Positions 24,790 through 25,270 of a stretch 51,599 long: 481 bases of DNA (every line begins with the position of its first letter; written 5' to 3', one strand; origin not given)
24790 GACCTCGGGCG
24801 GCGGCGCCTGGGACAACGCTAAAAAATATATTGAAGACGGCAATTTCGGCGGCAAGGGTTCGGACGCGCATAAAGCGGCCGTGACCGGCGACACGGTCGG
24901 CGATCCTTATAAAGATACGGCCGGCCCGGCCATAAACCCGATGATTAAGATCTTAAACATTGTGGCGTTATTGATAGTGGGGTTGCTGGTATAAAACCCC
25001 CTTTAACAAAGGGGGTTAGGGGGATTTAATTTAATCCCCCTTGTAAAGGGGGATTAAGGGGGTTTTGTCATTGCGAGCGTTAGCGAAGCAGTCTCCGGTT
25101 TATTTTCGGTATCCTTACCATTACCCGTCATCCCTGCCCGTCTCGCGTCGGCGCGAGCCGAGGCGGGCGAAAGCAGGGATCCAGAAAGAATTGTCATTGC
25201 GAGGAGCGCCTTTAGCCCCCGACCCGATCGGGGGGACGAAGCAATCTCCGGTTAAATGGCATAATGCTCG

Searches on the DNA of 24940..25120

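Call 39: search_rna_families(source=window, start=24940, end=25120, threshold=evalue, max_evalue=10)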
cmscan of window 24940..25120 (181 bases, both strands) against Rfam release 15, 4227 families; matches with E-value up to 10: 37.
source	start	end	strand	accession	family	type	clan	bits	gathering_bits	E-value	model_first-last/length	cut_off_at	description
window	24984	25067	+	RF03603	mir-4899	Gene; miRNA;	-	30.1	85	0.00024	1-87/87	no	mir-4899 microRNA precursor family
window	24998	25052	+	RF02022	mir-1275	Gene; miRNA;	-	24.9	71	0.0022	1-78/78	no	mir-1275 microRNA precursor family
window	24983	25065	-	RF01717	PhotoRC-II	Cis-reg;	-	22.8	39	0.081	1-96/96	no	PhotoRC-II RNA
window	24989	25063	-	RF02837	anti-hemB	Gene; sRNA;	-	22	49.5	0.0027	1-81/81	no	Burkholderia RNA 7 (anti-hemB)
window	24994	25040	+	RF02798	CssrA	Gene; sRNA;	-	21.7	93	0.012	65-111/111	no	Chromosome-encoded Shigella sRNA A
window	24996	25072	+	RF00515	PyrR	Cis-reg;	-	20.9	54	0.56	1-115/115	no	PyrR binding site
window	24995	25060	+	RF01405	STnc490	Gene; sRNA;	-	20.3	56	0.032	1-124/124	no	STnc490 Hfq binding RNA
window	24990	25082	-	RF00616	LhrC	Gene; sRNA;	CL00114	20.3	110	0.49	1-111/111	no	Listeria LhrC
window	24949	25038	-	RF02780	PutA_thermometer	Cis-reg; thermoregulator;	-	19.5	51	0.2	1-72/72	no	PutA 5' UTR thermometer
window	24993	25050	-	RF02580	tsr31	Gene; sRNA;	-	19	50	0.61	1-70/70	no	S. aureus tsr31 small RNA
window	24946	25058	+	RF00415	SNORA30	Gene; snRNA; snoRNA; HACA-box;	-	18.9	90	0.12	1-129/129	no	Small nucleolar RNA SNORA30/SNORA37 family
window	24991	25068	+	RF03585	mir-3938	Gene; miRNA;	-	17.8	94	0.28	1-88/88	no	mir-3938 microRNA precursor family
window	24990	25055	-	RF01522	TB10Cs1H1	Gene; snRNA; snoRNA; HACA-box;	-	17.7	45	0.24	1-71/71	no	Trypanosomatid snoRNA TB10Cs1H1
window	24989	25057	+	RF00697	mir-186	Gene; miRNA;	-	17.6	70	0.51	1-82/82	no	mir-186 microRNA precursor family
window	24983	25075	+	RF01717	PhotoRC-II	Cis-reg;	-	17.5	39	1.3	1-96/96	no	PhotoRC-II RNA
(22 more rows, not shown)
